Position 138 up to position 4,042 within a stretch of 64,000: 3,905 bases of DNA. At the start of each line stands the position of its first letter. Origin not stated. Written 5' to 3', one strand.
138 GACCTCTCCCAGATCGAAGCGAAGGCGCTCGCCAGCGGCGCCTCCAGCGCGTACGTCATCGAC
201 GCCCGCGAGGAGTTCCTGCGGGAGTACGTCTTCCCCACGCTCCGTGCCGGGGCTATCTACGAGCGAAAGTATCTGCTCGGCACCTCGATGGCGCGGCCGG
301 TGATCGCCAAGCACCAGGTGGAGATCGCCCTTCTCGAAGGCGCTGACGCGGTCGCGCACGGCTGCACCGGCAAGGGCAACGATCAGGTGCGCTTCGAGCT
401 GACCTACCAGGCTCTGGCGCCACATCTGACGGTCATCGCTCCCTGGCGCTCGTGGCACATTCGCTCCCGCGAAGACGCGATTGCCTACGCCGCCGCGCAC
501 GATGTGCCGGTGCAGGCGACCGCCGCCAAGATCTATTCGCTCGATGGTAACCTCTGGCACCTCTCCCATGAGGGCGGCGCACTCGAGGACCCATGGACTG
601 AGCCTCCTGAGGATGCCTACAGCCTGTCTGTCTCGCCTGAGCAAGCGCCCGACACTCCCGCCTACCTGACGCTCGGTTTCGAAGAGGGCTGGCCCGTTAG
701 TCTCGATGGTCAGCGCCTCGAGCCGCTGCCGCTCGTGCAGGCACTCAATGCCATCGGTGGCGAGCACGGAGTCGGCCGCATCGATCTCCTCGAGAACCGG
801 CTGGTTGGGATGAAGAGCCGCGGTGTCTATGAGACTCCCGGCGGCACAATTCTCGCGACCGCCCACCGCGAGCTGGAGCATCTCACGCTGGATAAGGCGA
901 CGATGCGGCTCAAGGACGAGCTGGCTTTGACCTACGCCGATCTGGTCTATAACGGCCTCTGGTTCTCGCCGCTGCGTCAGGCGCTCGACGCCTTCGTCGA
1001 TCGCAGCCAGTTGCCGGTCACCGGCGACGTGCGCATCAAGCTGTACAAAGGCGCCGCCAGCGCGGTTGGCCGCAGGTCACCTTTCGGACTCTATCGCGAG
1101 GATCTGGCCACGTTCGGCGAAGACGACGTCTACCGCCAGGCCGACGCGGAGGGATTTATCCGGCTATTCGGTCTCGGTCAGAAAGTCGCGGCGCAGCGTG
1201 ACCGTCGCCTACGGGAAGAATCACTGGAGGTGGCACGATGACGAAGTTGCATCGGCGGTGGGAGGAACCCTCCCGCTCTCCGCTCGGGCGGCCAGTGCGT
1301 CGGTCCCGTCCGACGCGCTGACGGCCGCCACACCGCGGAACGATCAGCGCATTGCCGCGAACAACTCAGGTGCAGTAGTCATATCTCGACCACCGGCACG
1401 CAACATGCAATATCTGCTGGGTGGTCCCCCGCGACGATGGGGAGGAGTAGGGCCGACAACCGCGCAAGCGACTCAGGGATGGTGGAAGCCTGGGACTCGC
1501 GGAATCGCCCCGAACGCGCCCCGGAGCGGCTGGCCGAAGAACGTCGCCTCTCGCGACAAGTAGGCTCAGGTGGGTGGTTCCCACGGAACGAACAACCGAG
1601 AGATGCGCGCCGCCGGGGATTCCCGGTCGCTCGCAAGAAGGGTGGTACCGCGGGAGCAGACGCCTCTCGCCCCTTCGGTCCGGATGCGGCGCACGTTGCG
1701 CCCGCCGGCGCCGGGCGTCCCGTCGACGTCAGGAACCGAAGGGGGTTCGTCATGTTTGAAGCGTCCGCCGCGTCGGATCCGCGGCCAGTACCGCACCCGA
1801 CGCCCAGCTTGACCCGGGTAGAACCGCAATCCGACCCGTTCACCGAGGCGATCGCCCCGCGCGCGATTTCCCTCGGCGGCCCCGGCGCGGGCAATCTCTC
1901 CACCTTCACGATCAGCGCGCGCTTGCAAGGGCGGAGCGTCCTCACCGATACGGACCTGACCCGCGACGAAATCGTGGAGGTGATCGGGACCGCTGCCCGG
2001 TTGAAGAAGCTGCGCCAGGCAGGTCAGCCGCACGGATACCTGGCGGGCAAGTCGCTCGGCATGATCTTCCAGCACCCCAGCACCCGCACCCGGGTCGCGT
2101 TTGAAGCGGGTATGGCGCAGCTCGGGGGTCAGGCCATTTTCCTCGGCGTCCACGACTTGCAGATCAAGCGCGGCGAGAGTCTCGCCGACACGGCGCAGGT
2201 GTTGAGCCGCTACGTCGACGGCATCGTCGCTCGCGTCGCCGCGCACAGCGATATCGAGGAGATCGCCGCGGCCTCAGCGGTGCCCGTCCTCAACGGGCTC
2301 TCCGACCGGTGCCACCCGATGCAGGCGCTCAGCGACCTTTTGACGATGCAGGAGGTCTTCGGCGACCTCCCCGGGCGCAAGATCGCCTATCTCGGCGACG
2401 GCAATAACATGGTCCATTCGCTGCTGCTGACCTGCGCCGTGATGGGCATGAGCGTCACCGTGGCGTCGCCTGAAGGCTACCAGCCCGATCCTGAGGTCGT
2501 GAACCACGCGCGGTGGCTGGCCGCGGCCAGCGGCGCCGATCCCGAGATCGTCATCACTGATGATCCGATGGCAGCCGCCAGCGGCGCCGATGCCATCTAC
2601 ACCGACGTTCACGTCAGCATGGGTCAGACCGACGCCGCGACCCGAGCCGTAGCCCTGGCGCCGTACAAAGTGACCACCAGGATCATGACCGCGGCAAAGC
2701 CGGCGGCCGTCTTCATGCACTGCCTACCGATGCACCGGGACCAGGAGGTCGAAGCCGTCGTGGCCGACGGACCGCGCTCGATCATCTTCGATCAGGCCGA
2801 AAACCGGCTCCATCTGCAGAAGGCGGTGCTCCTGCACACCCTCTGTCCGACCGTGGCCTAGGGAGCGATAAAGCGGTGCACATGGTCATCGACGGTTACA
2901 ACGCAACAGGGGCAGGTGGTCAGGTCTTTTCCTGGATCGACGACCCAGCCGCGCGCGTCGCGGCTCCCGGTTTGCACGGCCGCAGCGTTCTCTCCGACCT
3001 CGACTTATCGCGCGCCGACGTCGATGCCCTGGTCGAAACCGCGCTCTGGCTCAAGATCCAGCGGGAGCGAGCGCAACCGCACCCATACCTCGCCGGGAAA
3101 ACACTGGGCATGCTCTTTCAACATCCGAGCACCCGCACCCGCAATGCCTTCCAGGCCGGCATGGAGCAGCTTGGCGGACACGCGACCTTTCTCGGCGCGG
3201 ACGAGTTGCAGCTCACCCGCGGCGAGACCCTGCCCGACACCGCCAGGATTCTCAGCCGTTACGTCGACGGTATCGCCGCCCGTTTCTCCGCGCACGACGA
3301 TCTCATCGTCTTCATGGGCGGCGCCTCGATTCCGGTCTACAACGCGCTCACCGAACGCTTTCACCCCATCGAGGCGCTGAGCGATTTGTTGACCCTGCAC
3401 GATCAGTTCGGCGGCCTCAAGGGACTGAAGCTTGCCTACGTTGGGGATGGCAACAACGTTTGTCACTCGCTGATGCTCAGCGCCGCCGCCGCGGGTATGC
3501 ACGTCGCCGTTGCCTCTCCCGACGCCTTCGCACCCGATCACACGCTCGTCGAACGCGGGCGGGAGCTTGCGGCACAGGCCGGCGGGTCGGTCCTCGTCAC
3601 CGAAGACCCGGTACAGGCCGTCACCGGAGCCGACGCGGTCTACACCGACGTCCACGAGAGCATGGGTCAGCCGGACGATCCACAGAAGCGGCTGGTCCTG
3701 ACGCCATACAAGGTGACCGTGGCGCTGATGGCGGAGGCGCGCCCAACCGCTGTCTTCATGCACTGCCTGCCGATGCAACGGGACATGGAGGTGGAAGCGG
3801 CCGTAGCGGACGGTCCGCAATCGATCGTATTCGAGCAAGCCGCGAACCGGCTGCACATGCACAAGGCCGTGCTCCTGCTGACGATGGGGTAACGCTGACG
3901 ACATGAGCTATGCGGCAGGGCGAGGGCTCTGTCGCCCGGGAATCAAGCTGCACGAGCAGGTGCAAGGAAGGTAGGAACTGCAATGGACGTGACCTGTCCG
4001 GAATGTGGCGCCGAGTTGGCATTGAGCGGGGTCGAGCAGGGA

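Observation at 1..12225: Expanded bacterial LysW (amino-group carrier protein) cluster wired directly to arginine genes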

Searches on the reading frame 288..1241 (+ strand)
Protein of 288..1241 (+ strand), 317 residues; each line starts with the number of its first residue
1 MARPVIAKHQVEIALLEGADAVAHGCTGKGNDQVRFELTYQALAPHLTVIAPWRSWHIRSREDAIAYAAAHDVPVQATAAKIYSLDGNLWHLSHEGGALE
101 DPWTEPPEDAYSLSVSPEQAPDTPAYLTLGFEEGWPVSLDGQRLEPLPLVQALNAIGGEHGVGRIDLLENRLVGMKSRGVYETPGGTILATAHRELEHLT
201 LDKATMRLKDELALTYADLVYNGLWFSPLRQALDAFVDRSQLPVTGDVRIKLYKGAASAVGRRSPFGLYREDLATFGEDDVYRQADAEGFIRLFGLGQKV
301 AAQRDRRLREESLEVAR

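Call 6: search_protein_families(library=ncbifam, proteins=[window:288-1241:+], max_evalue=0.001)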
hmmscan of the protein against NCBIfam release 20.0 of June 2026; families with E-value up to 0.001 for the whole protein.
window:288-1241:+ (317 aa): 6 families
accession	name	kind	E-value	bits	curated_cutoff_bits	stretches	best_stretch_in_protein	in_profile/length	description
NF001770.0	PRK00509.1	equivalog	4.9e-138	460.5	334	1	1-305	94-398/401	argininosuccinate synthase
TIGR00032.1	argG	equivalog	1e-109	367.5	268.2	1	1-303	89-391/394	argininosuccinate synthase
NF010392.0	PRK13820.1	equivalog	5.1e-102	341.8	512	1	1-304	92-391/395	argininosuccinate synthase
NF003385.0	PRK04527.1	equivalog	1.4e-56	191.8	603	1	4-308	96-399/401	argininosuccinate synthase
NF038212.1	argG_rel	exception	2.3e-32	112.3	425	1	2-269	104-368/381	argininosuccinate synthase-related protein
NF003779.0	PRK05370.1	equivalog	1.6e-28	99.8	657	1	17-257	121-369/448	argininosuccinate synthase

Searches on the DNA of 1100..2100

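Call 7: search_rna_families(source=window, start=1100, end=2100, threshold=evalue, max_evalue=10, show_alignments=2)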
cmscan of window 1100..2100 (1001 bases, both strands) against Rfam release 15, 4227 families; matches with E-value up to 10: 4.
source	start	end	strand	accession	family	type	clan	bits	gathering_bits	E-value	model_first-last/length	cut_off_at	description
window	1425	1677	+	RF00230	T-box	Cis-reg; leader;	-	50.6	93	6.2e-10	1-219/219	no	T-box leader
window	1190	1287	+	RF02647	Cis52_sRNA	Gene; sRNA;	-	13.5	56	7.3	1-179/179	no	Ruegeria cis52 sRNA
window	2066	2085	-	RF02147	MEG8_3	Gene; lncRNA;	-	13.3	40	1.6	47-66/66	no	Maternally expressed 8 exon 3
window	1234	1335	+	RF02472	Gl_RNase_MRP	Gene; ribozyme;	-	12.5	60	3.1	20-127/189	no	Giardia RNase MRP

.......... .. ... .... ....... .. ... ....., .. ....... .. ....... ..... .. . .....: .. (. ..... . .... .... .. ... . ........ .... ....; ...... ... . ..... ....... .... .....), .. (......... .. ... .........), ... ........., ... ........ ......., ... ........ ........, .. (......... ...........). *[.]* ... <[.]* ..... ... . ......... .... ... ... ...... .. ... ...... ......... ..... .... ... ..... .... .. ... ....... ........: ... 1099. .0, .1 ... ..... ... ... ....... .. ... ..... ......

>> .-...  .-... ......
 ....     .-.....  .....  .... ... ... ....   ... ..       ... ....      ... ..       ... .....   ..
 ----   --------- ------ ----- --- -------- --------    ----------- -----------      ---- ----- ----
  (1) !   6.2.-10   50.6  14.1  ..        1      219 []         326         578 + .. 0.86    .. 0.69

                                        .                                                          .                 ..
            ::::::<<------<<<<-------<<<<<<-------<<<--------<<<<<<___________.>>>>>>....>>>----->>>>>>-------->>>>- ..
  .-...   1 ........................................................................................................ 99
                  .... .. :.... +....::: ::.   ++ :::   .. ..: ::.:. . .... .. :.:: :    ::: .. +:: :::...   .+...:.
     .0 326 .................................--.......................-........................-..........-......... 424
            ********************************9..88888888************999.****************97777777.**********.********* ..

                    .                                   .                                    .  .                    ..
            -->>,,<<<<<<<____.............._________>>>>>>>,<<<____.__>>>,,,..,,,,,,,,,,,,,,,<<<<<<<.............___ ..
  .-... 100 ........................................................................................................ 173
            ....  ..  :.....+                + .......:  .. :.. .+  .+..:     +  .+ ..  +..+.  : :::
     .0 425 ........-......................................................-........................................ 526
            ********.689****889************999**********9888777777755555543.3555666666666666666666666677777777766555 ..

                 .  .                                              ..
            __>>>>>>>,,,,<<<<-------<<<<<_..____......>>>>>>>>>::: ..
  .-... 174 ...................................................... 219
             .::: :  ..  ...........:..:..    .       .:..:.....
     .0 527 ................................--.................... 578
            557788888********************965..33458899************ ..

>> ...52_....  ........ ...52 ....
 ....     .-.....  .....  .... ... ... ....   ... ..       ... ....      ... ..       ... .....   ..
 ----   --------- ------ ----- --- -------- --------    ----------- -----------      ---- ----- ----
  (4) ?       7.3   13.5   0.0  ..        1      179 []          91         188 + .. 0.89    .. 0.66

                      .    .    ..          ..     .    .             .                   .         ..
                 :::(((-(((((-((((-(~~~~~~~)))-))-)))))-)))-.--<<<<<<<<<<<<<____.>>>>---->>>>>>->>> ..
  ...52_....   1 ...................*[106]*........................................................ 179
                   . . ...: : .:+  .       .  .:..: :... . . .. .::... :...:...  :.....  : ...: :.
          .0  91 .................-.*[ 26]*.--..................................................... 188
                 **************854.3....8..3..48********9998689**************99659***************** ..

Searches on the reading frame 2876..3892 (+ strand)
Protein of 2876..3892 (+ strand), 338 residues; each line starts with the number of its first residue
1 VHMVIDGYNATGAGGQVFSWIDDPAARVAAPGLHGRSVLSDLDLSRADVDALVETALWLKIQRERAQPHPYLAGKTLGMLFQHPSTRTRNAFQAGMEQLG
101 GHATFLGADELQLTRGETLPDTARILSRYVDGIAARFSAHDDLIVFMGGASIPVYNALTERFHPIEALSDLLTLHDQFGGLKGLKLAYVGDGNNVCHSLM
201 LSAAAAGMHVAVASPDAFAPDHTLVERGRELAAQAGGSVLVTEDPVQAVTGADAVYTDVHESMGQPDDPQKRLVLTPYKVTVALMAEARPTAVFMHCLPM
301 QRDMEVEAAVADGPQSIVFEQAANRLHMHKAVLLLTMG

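Call 6: search_protein_families(library=ncbifam, proteins=[window:2876-3892:+], max_evalue=0.001)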
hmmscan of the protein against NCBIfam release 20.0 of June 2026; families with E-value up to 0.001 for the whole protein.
window:2876-3892:+ (338 aa): 16 families
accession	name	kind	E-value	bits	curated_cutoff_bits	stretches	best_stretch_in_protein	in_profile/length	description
NF001986.0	PRK00779.1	subfamily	4.5e-105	351.1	306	1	35-337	5-304/307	ornithine carbamoyltransferase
TIGR00658.1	orni_carb_tr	equivalog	2.3e-103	345.6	280.85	1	37-337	2-303/304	ornithine carbamoyltransferase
NF011380.0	PRK14805.1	equivalog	1.1e-79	267.7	421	1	37-335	3-298/302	ornithine carbamoyltransferase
TIGR04384.1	putr_carbamoyl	exception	4.7e-77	259.3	500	1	42-335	6-305/330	putrescine carbamoyltransferase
NF003286.0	PRK04284.1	subfamily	1.1e-67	228.5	515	1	33-338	4-331/332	ornithine carbamoyltransferase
NF009213.0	PRK12562.1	subfamily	7.2e-53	180.1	559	1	36-337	7-332/334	ornithine carbamoyltransferase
NF002470.0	PRK01713.1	equivalog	5.4e-50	170.7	545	1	33-306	5-283/334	ornithine carbamoyltransferase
NF003384.0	PRK04523.1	equivalog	9e-46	156.5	288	1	37-334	5-330/336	N-acetylornithine carbamoyltransferase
NF011379.0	PRK14804.1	equivalog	1e-45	156.2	373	1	39-334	10-306/311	ornithine carbamoyltransferase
NF002032.1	PRK00856.1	equivalog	3.9e-42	144.5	263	1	37-335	2-295/297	aspartate carbamoyltransferase catalytic subunit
TIGR00670.1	asp_carb_tr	equivalog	1.1e-37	129.8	236.95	1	37-336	2-302/304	aspartate carbamoyltransferase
NF006046.0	PRK08192.1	equivalog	4e-27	95.3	512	1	34-338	5-318/339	aspartate carbamoyltransferase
NF008853.0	PRK11891.1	equivalog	1.4e-21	76.7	560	1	38-334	91-395/430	aspartate carbamoyltransferase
NF010387.0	PRK13814.1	equivalog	2.5e-16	59.4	660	1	43-335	13-301/310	aspartate carbamoyltransferase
NF005538.0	PRK07200.1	equivalog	9.7e-13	47.9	453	2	36-136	22-122/396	knotted carbamoyltransferase YgeW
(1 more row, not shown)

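Call 40: search_solved_structures(query=window:2876-3892:+, max_evalue=1e-30, show_alignments=2)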
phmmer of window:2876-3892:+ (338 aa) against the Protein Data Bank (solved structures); distinct sequences matched with E-value up to 1e-30: 33.
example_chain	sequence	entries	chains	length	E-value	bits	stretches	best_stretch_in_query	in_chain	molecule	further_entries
4nf2_A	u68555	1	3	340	1.1e-87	297.3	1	24-334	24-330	Ornithine carbamoyltransferase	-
4ep1_A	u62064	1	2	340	1.5e-87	296.8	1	24-334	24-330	Ornithine carbamoyltransferase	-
1pvv_A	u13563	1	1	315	3.1e-87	295.8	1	33-338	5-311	Ornithine carbamoyltransferase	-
1a1s_A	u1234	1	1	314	3.4e-87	295.7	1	33-338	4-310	ORNITHINE CARBAMOYLTRANSFERASE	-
3gd5_A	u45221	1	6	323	5.8e-75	255.5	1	40-338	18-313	Ornithine carbamoyltransferase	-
4oh7_A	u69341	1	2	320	5.4e-71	242.4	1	47-334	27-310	Ornithine carbamoyltransferase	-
7nnf_A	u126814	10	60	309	3.6e-67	229.9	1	36-334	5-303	Ornithine carbamoyltransferase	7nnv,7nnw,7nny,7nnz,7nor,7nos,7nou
2i6u_A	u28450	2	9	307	4e-67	229.7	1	37-334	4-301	Ornithine carbamoyltransferase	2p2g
8qeu_A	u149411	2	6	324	4e-65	223.2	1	43-338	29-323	Ornithine transcarbamylase, chloroplastic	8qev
1vlv_A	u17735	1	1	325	1.7e-64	221.1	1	32-337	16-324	Ornithine carbamoyltransferase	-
2ef0_A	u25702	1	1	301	3.1e-64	220.2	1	48-335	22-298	Ornithine carbamoyltransferase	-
1c9y_A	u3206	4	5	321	2.4e-62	214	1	35-334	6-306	ORNITHINE CARBAMOYLTRANSFERASE | ORNITHINE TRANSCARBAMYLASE | PROTEIN (ORNITHINE TRANSCARBAMOYLASE)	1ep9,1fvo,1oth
1fb5_A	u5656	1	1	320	2e-61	211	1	35-334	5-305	ORNITHINE TRANSCARBAMOYLASE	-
7x99_A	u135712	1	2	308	7.5e-61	209.1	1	38-333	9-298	ornithine carbamoyltransferase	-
2w37_A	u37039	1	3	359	2.7e-58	200.7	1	33-304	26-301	ORNITHINE CARBAMOYLTRANSFERASE, CATABOLIC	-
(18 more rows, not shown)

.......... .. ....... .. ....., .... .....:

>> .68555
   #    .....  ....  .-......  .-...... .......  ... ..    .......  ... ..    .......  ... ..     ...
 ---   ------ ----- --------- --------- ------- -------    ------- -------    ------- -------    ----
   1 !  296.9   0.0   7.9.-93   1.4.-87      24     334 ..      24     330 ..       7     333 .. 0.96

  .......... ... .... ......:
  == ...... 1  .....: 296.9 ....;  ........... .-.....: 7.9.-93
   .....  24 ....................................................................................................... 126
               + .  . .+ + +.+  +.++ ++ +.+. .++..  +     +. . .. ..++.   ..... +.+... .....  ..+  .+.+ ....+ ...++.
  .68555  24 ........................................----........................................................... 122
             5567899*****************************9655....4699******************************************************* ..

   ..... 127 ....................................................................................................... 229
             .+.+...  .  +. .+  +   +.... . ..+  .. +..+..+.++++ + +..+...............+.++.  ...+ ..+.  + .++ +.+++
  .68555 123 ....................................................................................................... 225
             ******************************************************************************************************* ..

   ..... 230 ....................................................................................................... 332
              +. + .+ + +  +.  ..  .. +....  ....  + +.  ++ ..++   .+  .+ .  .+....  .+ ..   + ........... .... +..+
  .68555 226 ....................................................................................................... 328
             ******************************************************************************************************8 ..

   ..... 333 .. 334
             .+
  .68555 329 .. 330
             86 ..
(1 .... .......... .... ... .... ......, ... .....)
